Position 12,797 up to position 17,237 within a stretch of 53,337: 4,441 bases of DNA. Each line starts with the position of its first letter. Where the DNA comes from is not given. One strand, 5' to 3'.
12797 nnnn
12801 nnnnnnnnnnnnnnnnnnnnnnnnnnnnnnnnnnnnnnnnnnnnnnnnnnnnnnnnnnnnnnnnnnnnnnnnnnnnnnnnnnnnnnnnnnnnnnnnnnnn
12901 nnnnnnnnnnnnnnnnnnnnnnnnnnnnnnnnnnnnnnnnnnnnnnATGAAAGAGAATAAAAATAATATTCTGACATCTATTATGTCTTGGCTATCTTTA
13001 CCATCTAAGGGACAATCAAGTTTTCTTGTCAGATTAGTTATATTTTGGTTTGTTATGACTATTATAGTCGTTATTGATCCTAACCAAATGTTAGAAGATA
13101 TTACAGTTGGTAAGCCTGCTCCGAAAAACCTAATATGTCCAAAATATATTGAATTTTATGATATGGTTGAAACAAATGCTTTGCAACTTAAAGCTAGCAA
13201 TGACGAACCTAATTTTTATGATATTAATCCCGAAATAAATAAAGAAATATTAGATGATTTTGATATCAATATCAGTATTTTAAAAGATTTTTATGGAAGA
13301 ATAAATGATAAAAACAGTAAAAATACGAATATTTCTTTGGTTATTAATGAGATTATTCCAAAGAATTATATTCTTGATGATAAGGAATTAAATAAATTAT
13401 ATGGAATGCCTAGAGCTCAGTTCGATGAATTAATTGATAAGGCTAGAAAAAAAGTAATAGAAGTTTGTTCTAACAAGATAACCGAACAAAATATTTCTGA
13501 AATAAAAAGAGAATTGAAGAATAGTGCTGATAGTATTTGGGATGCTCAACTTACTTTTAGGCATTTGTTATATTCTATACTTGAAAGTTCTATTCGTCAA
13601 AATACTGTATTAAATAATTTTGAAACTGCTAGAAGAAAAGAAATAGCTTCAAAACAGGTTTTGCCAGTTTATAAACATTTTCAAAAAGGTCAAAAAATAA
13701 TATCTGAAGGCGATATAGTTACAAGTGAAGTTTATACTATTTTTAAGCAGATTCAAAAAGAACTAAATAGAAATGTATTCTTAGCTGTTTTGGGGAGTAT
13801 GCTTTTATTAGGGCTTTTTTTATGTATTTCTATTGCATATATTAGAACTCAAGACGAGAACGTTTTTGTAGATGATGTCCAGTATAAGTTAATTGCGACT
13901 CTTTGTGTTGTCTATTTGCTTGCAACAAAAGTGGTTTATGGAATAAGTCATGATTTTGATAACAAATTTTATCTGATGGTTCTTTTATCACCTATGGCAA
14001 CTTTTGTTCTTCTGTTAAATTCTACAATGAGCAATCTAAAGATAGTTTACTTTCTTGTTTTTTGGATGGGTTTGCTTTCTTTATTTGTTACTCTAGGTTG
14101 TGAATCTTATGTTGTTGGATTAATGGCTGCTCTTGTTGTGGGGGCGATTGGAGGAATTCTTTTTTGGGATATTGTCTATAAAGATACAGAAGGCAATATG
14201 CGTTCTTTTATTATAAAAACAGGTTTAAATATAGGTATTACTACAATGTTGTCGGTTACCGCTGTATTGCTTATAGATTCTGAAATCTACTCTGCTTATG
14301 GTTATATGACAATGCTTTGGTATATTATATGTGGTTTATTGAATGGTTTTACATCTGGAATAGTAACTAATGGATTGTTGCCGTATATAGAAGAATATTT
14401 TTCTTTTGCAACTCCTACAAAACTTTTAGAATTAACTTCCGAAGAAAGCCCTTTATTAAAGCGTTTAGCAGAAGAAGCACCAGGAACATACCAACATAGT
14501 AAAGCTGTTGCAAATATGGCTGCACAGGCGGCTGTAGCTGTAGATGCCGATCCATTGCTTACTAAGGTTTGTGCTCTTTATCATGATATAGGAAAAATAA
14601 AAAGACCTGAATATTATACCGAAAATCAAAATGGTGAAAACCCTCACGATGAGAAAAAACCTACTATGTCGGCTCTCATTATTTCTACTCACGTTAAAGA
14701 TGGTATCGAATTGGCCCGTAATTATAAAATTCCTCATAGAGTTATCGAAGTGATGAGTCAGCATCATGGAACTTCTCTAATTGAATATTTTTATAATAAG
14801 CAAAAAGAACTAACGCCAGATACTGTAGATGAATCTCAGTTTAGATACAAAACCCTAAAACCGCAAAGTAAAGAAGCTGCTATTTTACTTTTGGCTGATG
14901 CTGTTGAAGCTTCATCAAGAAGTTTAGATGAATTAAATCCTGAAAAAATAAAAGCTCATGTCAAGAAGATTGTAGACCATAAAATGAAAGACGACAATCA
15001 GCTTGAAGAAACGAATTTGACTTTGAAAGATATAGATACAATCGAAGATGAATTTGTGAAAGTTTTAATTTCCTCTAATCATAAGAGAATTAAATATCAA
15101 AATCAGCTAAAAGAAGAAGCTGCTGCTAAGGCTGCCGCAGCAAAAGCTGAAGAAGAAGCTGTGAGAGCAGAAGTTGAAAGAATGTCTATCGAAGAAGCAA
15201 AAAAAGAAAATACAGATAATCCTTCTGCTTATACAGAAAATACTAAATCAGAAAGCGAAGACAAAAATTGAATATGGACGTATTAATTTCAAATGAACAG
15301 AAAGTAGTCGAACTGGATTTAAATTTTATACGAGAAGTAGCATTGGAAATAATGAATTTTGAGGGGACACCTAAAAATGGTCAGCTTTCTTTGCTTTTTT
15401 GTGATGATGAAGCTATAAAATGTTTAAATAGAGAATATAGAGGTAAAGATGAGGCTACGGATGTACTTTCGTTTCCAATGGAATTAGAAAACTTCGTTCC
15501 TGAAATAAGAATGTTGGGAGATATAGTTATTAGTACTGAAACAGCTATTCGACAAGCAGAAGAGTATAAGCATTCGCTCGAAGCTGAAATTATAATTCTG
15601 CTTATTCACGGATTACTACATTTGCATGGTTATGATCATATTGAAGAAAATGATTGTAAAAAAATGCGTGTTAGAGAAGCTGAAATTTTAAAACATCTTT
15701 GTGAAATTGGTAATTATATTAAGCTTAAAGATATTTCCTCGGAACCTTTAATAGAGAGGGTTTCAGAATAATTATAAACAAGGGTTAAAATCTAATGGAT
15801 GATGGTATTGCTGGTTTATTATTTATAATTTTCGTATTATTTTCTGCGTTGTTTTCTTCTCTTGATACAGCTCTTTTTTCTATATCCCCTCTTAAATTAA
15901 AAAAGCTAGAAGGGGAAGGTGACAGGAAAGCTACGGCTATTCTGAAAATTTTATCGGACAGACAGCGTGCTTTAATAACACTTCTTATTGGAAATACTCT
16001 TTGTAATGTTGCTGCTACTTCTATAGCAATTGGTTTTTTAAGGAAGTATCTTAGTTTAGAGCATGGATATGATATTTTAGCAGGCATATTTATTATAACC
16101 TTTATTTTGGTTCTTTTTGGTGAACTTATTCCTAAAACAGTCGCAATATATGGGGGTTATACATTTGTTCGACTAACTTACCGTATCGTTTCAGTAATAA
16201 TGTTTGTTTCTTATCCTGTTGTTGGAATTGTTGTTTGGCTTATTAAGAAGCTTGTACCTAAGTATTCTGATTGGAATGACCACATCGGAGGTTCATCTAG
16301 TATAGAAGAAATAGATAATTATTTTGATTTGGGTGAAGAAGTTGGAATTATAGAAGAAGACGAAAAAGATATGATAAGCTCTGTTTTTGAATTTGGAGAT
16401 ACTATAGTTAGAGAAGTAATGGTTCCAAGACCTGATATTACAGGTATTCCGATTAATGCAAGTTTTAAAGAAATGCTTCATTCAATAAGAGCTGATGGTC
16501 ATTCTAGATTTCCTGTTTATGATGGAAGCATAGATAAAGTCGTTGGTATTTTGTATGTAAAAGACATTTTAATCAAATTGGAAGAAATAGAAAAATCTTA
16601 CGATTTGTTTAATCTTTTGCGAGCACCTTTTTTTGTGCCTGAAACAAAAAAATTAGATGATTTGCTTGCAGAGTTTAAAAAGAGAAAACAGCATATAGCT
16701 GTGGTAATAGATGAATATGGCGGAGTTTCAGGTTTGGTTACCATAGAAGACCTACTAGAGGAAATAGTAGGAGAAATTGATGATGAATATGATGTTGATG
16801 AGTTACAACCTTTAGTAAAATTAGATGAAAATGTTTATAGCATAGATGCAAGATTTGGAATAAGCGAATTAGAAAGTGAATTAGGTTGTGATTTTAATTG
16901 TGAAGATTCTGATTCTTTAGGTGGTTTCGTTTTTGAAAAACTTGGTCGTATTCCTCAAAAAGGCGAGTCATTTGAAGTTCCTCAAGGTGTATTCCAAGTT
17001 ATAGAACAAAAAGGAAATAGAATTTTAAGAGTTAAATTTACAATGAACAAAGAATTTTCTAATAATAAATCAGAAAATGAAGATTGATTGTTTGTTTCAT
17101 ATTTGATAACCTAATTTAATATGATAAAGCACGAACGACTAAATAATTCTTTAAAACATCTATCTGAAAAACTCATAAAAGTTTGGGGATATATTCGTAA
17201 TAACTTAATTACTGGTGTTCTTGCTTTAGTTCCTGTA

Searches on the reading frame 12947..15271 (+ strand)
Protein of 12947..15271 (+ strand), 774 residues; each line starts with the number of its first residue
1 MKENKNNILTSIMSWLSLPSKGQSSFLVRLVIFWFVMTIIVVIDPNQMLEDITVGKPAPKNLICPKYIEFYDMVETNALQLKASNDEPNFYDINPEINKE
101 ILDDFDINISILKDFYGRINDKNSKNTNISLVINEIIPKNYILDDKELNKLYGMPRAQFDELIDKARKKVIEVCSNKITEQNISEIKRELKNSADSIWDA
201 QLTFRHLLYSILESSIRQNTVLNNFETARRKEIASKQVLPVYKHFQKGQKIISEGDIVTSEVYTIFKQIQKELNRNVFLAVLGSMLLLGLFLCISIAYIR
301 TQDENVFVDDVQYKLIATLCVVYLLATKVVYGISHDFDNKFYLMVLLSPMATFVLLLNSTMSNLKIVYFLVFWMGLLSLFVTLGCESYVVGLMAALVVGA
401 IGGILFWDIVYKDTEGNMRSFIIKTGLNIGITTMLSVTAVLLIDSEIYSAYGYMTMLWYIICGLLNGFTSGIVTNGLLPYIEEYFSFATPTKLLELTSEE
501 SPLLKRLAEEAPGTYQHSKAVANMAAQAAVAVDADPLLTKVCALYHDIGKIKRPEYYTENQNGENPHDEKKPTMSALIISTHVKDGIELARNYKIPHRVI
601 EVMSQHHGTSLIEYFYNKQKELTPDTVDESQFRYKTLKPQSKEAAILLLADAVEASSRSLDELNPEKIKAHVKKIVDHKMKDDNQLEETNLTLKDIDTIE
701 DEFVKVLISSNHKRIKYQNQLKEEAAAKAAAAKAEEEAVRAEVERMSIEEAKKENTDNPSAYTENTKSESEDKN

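Call 24: search_protein_families(library=pfam, proteins=[window:12947-15271:+], max_evalue=0.00001)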
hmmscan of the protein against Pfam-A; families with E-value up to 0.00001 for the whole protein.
window:12947-15271:+ (774 aa): 3 families
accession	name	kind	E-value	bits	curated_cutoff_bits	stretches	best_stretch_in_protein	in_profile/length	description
PF07697.16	7TMR-HDED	-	5.5e-30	105.5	27.6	1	54-268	2-219/224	7TM-HD extracellular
PF01966.28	HD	-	1.5e-17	64.4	22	1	514-655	1-115/116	HD domain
PF07698.17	7TM-7TMR_HD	-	1e-12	48.8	29.4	1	279-489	2-190/190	7TM receptor with intracellular HD hydrolase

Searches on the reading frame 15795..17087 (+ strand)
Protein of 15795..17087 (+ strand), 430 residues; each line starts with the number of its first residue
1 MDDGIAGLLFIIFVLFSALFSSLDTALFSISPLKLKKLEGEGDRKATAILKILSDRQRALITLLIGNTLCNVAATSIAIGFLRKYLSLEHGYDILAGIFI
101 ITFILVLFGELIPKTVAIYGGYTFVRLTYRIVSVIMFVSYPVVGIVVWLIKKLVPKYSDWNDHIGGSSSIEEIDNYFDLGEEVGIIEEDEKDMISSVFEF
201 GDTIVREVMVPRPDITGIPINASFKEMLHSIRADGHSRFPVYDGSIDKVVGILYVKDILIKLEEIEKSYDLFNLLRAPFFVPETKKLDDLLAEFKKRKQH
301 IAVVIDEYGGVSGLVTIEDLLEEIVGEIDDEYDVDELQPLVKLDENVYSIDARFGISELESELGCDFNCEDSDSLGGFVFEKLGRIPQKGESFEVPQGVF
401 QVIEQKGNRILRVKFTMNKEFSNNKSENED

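Call 24: search_protein_families(library=pfam, proteins=[window:15795-17087:+], max_evalue=0.00001)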
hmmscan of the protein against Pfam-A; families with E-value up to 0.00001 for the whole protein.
window:15795-17087:+ (430 aa): 3 families
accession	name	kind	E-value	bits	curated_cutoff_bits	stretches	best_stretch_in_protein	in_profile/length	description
PF01595.25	CNNM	-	5.8e-39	134.1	28.4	1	8-190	1-181/181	Cyclin M transmembrane N-terminal domain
PF03471.22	CorC_HlyC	-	8.1e-19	67.9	27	1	342-418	2-80/81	Transporter associated domain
PF00571.33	CBS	-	1.7e-15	57.5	24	1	276-325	7-56/57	CBS domain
